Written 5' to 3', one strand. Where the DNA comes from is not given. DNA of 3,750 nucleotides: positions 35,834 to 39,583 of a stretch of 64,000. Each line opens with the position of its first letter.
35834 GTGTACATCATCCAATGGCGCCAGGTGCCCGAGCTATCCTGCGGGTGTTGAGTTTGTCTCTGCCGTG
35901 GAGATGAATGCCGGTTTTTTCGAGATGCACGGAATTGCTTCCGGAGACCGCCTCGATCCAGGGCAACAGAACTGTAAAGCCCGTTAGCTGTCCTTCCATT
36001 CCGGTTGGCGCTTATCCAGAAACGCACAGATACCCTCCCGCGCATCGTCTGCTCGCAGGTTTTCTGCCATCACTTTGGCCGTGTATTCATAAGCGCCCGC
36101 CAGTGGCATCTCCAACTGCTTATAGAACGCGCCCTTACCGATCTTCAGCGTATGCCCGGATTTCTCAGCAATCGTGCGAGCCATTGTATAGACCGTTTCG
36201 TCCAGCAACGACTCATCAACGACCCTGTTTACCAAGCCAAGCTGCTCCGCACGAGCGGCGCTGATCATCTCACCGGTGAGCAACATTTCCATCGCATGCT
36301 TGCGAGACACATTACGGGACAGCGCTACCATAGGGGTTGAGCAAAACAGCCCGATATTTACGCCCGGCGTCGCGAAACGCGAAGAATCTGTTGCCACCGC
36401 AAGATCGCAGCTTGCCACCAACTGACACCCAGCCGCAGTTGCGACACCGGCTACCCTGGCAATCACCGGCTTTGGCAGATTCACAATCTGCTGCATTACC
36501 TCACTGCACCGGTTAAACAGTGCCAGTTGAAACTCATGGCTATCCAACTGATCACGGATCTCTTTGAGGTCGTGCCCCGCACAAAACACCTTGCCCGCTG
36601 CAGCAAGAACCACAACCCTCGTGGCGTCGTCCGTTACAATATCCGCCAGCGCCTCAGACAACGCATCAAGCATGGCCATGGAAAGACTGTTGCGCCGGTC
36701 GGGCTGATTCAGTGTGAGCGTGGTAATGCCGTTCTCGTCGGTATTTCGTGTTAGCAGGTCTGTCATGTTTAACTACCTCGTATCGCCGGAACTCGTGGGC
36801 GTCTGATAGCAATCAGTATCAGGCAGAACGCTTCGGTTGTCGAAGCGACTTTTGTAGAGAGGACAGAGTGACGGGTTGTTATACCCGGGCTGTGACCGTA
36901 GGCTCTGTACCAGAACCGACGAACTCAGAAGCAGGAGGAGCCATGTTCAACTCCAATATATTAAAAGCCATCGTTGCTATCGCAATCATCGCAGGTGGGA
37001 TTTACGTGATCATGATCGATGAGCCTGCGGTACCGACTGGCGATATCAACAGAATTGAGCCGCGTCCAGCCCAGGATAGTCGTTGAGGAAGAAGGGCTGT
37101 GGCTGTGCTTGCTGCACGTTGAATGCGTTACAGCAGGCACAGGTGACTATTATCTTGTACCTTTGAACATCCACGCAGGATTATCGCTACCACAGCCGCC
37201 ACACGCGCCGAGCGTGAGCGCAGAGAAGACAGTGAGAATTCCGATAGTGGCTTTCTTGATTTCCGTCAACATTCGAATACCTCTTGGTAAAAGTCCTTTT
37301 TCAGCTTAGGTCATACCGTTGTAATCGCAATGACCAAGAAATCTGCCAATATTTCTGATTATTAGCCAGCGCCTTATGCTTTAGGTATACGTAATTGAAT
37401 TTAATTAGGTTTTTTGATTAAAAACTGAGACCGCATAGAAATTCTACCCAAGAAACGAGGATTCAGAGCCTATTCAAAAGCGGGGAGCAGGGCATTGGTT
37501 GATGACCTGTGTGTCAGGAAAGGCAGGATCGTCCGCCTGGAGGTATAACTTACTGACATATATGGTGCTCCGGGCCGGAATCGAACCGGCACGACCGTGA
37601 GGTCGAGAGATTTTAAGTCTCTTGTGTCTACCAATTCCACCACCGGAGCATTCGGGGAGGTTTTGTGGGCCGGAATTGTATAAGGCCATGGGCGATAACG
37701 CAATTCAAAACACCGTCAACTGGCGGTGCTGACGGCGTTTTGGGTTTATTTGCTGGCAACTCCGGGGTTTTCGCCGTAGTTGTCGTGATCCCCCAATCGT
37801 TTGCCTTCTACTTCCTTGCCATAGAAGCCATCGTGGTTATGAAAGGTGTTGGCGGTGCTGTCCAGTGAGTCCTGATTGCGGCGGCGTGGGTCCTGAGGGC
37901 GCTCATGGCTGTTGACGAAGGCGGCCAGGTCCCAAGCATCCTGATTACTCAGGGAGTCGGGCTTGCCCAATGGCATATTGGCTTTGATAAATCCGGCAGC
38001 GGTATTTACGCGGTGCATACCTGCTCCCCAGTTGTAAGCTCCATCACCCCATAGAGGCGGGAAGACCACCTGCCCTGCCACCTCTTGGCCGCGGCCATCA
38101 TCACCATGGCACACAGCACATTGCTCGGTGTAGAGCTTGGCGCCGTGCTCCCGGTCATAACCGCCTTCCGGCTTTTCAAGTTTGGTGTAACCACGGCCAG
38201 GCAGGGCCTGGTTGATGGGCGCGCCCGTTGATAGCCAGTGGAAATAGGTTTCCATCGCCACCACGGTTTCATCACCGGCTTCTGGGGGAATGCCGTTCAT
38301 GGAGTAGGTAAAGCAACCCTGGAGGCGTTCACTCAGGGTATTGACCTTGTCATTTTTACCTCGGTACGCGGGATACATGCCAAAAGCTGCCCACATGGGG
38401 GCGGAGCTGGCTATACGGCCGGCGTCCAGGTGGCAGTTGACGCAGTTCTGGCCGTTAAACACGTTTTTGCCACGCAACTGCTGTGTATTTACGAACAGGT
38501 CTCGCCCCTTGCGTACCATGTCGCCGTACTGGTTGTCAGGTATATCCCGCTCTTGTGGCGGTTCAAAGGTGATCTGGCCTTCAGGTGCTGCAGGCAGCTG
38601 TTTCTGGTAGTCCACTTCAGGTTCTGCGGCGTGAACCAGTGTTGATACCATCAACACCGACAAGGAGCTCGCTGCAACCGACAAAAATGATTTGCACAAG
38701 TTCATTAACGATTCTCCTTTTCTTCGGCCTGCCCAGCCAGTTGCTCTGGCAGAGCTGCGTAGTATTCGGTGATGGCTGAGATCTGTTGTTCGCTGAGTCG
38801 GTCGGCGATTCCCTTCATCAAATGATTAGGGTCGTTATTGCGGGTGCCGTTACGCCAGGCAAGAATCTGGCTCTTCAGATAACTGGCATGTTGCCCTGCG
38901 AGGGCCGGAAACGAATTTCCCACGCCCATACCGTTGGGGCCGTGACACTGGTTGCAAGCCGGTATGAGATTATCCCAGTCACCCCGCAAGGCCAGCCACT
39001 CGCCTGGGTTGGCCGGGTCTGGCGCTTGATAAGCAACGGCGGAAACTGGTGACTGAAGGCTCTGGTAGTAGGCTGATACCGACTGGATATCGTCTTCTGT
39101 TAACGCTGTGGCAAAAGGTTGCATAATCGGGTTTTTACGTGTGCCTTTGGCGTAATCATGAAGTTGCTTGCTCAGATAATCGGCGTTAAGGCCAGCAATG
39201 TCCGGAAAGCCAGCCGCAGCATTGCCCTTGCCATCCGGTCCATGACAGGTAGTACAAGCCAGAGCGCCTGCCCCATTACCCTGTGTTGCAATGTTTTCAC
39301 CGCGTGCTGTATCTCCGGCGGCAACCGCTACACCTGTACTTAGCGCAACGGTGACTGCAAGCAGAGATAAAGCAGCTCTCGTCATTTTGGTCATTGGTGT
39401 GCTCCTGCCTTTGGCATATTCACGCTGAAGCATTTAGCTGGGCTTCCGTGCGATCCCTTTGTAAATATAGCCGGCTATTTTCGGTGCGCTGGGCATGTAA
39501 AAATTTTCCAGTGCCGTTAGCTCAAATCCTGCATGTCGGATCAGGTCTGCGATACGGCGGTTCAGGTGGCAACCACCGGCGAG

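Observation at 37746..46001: Candidate sulfide-handling island: S-methyltransferase-tsdB-tsdA divergent from cytochrome bd and cydDC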

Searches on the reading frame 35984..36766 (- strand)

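Call 3: search_protein_families(library=pfam, proteins=[window:35984-36766:-])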
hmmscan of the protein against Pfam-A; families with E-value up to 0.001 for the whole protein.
window:35984-36766:- (260 aa): 2 families
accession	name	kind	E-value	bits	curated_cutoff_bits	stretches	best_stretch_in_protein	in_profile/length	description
PF00378.25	ECH_1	-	6e-56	190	27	1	11-259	3-250/251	Enoyl-CoA hydratase/isomerase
PF16113.10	ECH_2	-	1.2e-35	124.1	27.2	1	15-192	2-181/335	Enoyl-CoA hydratase/isomerase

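Call 4: search_protein_families(library=ncbifam, proteins=[window:35984-36766:-])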
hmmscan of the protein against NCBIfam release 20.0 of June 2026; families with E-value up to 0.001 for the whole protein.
window:35984-36766:- (260 aa): 73 families (the best 25 are shown)
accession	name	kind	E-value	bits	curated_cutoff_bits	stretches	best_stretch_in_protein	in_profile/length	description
NF006008.0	PRK08139.1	equivalog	1.4e-122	408.4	313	1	3-259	11-265/266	enoyl-CoA hydratase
NF051848.1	EnCoAHydtEchA19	equivalog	1.9e-57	194.7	400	1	13-258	9-256/258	enoyl-CoA hydratase EchA19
NF005879.0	PRK07827.1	equivalog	6.4e-52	176.4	283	1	4-258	7-260/261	enoyl-CoA hydratase family protein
NF005700.0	PRK07511.1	subfamily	5.4e-51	173.7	274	1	5-258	6-259/260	enoyl-CoA hydratase family protein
NF046063.1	oxepin_alt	equivalog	1e-50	172.6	300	1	8-256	4-254/254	oxepin-CoA hydrolase, alternative type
NF042430.2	EnCoAhydt_DpgD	equivalog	7.2e-50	169.8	400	1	12-258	5-256/258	enoyl-CoA-hydratase DpgD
NF006007.0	PRK08138.1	subfamily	9.3e-49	166.1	355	1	3-258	7-259/261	enoyl-CoA hydratase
NF007239.0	PRK09674.1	equivalog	1.7e-48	165.3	371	1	9-258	9-255/257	2,3-dehydroadipyl-CoA hydratase PaaF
NF005675.0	PRK07468.1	equivalog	3.3e-48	164.7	350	1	4-259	5-261/262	crotonase/enoyl-CoA hydratase family protein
NF005803.0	PRK07658.1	equivalog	5.3e-48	163.7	313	1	10-259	8-256/257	enoyl-CoA hydratase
NF006100.0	PRK08252.1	subfamily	5.8e-47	160.4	282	1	9-258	8-252/254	crotonase/enoyl-CoA hydratase family protein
NF005073.0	PRK06495.1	subfamily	5.8e-47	160.1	296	1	11-259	11-256/257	enoyl-CoA hydratase/isomerase family protein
NF005864.0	PRK07799.1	equivalog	1.4e-46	158.9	316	1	14-259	18-265/266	crotonase/enoyl-CoA hydratase family protein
NF004634.0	PRK05980.1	equivalog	2.3e-46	158.3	375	1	1-258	1-261/263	crotonase/enoyl-CoA hydratase family protein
NF004475.0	PRK05809.1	subfamily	7.3e-46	156.7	394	1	10-259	10-259/260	short-chain-enoyl-CoA hydratase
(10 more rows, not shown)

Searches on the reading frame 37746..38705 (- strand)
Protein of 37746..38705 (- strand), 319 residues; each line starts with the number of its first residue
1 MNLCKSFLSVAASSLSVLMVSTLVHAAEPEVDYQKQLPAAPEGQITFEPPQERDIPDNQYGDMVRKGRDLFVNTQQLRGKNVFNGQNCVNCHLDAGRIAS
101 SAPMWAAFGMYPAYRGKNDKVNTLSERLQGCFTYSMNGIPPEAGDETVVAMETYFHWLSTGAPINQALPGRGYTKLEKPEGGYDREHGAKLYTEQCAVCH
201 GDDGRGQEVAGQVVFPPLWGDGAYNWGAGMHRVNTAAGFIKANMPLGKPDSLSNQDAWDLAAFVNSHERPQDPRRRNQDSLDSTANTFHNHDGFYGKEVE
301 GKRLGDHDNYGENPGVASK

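Call 3: search_protein_families(library=pfam, proteins=[window:37746-38705:-])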
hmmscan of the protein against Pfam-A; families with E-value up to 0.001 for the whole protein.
window:37746-38705:- (319 aa): 3 families
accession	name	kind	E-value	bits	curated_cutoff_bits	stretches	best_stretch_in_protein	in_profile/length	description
PF00034.26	Cytochrom_C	-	2.5e-13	51.6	21.3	1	187-267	3-89/90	Cytochrome c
PF13442.11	Cytochrome_CBB3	-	4.1e-13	49.9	27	1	186-264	4-68/68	Cytochrome C oxidase, cbb3-type, subunit III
PF21342.2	SoxA-TsdA_cyt-c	-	2.4e-10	40.7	27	1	84-164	13-88/88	SoxA/TsdA, cytochrome c domain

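Call 4: search_protein_families(library=ncbifam, proteins=[window:37746-38705:-])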
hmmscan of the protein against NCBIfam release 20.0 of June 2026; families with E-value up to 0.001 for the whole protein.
window:37746-38705:- (319 aa): 7 families
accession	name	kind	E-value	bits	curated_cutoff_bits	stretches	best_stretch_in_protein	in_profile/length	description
TIGR04484.1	thiosulf_SoxA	equivalog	2.2e-15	56.5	110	1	56-165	100-206/212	sulfur oxidation c-type cytochrome SoxA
TIGR00782.1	ccoP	equivalog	2.2e-08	33.7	179.95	1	185-265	203-279/285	cytochrome-c oxidase, cbb3-type subunit III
NF011054.0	PRK14486.1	equivalog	8.8e-08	32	447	1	186-268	216-291/294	putative bifunctional cbb3-type cytochrome c oxidase subunit II/cytochrome c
NF050122.1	bc1_QcrC_actin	exception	7.2e-07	28.8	200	1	184-269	40-119/253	cytochrome bc1 complex diheme cytochrome c subunit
NF045930.1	Cytc6PetJCyano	equivalog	0.00016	21.5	135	0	182-201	25-44/110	cytochrome c6 PetJ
NF045774.1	cytochro_C551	exception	0.00035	20.5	118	0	180-207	34-61/110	cytochrome c551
NF040606.1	CytoC_perox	subfamily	0.0005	19.4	150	0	186-205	299-318/524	di-heme-cytochrome C peroxidase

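Call 13: search_solved_structures(query=window:37746-38705:-, show_alignments=2)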
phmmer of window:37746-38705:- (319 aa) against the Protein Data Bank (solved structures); distinct sequences matched with E-value up to 0.001: 10.
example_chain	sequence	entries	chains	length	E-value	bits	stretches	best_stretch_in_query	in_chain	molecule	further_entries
5lo9_A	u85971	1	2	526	2.3e-83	283.3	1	33-298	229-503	Cytochrome C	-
4wqc_A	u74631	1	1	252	1.4e-47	165.7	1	50-271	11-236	Thiosulfate dehydrogenase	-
4v2k_A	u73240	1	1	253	8.9e-47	163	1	50-271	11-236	THIOSULFATE DEHYDROGENASE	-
4wq7_A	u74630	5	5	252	9.1e-47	163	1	50-271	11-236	Thiosulfate dehydrogenase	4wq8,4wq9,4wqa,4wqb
4wqd_A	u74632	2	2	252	9.8e-47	162.9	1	50-271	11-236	Thiosulfate dehydrogenase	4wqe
1h31_A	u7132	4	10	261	5e-09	39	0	84-201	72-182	DIHEME CYTOCHROME C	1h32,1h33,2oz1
8snh_G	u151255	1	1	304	1.3e-07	34.4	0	176-264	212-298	Cbb3-type cytochrome c oxidase subunit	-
8smr_G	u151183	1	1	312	2.7e-07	33.3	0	179-266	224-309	Cbb3-type cytochrome c oxidase subunit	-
3mk7_C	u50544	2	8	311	2e-06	30.4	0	175-265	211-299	Cytochrome c oxidase, cbb3-type, subunit P | Cbb3-type cytochrome c oxidase subunit CcoP1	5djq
8q1v_A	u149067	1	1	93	0.00048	22.6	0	187-263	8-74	Putative lipoprotein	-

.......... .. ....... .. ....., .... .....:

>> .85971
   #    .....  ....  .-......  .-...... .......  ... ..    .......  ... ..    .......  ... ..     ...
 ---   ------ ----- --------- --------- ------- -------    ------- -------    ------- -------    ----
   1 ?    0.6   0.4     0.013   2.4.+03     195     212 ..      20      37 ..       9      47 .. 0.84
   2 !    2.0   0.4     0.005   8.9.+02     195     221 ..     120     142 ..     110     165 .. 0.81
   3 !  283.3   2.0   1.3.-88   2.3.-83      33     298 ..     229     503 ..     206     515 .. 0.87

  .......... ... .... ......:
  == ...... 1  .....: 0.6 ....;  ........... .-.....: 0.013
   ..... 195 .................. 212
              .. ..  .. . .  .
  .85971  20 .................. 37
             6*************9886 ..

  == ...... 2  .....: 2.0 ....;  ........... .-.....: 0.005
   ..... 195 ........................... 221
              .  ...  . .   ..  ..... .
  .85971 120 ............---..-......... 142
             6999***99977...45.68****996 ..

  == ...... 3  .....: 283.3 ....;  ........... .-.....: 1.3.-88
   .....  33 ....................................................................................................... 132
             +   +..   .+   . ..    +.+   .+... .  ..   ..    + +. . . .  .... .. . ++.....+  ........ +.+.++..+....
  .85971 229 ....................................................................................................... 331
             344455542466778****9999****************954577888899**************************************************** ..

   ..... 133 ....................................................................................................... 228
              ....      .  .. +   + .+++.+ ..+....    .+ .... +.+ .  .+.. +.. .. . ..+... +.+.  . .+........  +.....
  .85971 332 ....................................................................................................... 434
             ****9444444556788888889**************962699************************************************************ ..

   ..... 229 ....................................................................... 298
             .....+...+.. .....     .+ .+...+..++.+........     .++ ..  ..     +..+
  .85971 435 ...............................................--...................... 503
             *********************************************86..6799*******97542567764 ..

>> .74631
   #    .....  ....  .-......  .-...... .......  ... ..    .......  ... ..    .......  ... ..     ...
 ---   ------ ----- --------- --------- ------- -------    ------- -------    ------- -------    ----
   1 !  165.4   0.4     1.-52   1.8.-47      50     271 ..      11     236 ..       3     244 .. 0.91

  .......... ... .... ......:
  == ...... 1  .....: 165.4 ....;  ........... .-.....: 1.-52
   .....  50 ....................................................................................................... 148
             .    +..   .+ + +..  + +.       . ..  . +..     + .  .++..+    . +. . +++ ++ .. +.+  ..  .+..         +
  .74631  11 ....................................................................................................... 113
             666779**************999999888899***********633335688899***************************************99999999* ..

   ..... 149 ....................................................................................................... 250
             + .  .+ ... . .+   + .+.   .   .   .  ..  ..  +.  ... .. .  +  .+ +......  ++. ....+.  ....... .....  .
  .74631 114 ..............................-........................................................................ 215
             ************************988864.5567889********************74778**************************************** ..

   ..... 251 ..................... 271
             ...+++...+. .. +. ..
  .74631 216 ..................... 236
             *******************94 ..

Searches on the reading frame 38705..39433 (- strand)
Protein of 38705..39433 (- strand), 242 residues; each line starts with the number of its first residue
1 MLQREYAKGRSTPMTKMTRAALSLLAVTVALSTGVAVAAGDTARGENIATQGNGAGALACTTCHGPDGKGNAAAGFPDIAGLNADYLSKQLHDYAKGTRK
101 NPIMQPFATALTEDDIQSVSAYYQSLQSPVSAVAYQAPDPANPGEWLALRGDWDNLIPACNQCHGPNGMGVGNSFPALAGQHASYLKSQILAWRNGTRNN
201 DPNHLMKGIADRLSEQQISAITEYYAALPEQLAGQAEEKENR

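Call 3: search_protein_families(library=pfam, proteins=[window:38705-39433:-])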
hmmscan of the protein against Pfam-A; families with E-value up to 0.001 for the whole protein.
window:38705-39433:- (242 aa): 3 families
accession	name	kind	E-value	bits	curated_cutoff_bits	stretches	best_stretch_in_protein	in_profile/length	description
PF00034.26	Cytochrom_C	-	1e-17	65.6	21.3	2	58-126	10-89/90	Cytochrome c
PF13442.11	Cytochrome_CBB3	-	7.7e-14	52.2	27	2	59-122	13-67/68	Cytochrome C oxidase, cbb3-type, subunit III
PF01844.29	HNH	-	0.00033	21.2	21.4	0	152-165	29-42/47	HNH endonuclease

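Call 4: search_protein_families(library=ncbifam, proteins=[window:38705-39433:-])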
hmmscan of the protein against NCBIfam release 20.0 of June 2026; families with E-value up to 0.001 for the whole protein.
window:38705-39433:- (242 aa): 8 families
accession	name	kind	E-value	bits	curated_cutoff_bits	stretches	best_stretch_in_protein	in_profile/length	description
NF049874.1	PdsA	exception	2.3e-15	57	330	1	153-233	21-110/198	periplasmic diheme shuttle PdsA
TIGR00782.1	ccoP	equivalog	6.8e-11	42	179.95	1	40-127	194-282/285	cytochrome-c oxidase, cbb3-type subunit III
NF050122.1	bc1_QcrC_actin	exception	1.4e-09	37.7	200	0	159-229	51-118/253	cytochrome bc1 complex diheme cytochrome c subunit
NF011054.0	PRK14486.1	equivalog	1.3e-06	28.2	447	1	57-127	223-291/294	putative bifunctional cbb3-type cytochrome c oxidase subunit II/cytochrome c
NF045773.1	cytochro_C550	exception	5.3e-06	26.4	125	0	45-105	45-100/118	cytochrome c550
NF045774.1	cytochro_C551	exception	1.9e-05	24.6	118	0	45-123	35-106/110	cytochrome c551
TIGR04485.1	thiosulf_SoxX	equivalog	0.0001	22.9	61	0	160-225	5-75/78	sulfur oxidation c-type cytochrome SoxX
TIGR03874.1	4cys_cytochr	equivalog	0.00078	19.2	161.75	0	154-178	38-61/143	c-type cytochrome, methanol metabolism-related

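Call 14: search_solved_structures(query=window:38705-39394:-, show_alignments=2)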
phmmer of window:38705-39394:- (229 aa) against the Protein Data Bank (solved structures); distinct sequences matched with E-value up to 0.001: 16.
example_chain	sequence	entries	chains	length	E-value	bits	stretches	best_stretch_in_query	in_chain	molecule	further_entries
5lo9_A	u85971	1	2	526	1.3e-41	145.9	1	31-225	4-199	Cytochrome C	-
6q2u_A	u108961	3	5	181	5e-31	111.3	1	41-214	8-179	Cytochrome c4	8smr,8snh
1etp_A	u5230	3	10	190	2e-28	102.8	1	39-214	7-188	CYTOCHROME C4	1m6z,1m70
8uf3_A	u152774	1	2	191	4.9e-23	85.2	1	38-213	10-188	Cytochrome C4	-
1h1o_A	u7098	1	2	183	2.1e-19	73.3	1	46-214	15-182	CYTOCHROME C-552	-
4o1w_A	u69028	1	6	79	1.9e-11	47.3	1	42-113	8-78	Cytochrome c552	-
2zzs_A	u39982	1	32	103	3.2e-10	43.3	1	22-113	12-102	Cytochrome c554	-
5n1t_B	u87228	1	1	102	4.5e-10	42.8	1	20-109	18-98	Cytochrome C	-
8yts_A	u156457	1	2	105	2.9e-09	40.1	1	19-111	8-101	Cytochrome C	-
1cno_A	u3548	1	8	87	2.9e-09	40.1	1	45-216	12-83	CYTOCHROME C552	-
8snh_G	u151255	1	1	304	5.6e-09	39.2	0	24-112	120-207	Cbb3-type cytochrome c oxidase subunit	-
8smr_G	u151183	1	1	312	1.2e-06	31.6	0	39-112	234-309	Cbb3-type cytochrome c oxidase subunit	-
3mk7_C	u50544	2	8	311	4.4e-05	26.5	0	38-116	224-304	Cytochrome c oxidase, cbb3-type, subunit P | Cbb3-type cytochrome c oxidase subunit CcoP1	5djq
9g83_v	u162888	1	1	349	9.6e-05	25.4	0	33-113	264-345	Cbb3-type cytochrome c oxidase subunit CcoP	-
3vrd_A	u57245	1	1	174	0.00043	23.2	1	46-212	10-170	Flavocytochrome c heme subunit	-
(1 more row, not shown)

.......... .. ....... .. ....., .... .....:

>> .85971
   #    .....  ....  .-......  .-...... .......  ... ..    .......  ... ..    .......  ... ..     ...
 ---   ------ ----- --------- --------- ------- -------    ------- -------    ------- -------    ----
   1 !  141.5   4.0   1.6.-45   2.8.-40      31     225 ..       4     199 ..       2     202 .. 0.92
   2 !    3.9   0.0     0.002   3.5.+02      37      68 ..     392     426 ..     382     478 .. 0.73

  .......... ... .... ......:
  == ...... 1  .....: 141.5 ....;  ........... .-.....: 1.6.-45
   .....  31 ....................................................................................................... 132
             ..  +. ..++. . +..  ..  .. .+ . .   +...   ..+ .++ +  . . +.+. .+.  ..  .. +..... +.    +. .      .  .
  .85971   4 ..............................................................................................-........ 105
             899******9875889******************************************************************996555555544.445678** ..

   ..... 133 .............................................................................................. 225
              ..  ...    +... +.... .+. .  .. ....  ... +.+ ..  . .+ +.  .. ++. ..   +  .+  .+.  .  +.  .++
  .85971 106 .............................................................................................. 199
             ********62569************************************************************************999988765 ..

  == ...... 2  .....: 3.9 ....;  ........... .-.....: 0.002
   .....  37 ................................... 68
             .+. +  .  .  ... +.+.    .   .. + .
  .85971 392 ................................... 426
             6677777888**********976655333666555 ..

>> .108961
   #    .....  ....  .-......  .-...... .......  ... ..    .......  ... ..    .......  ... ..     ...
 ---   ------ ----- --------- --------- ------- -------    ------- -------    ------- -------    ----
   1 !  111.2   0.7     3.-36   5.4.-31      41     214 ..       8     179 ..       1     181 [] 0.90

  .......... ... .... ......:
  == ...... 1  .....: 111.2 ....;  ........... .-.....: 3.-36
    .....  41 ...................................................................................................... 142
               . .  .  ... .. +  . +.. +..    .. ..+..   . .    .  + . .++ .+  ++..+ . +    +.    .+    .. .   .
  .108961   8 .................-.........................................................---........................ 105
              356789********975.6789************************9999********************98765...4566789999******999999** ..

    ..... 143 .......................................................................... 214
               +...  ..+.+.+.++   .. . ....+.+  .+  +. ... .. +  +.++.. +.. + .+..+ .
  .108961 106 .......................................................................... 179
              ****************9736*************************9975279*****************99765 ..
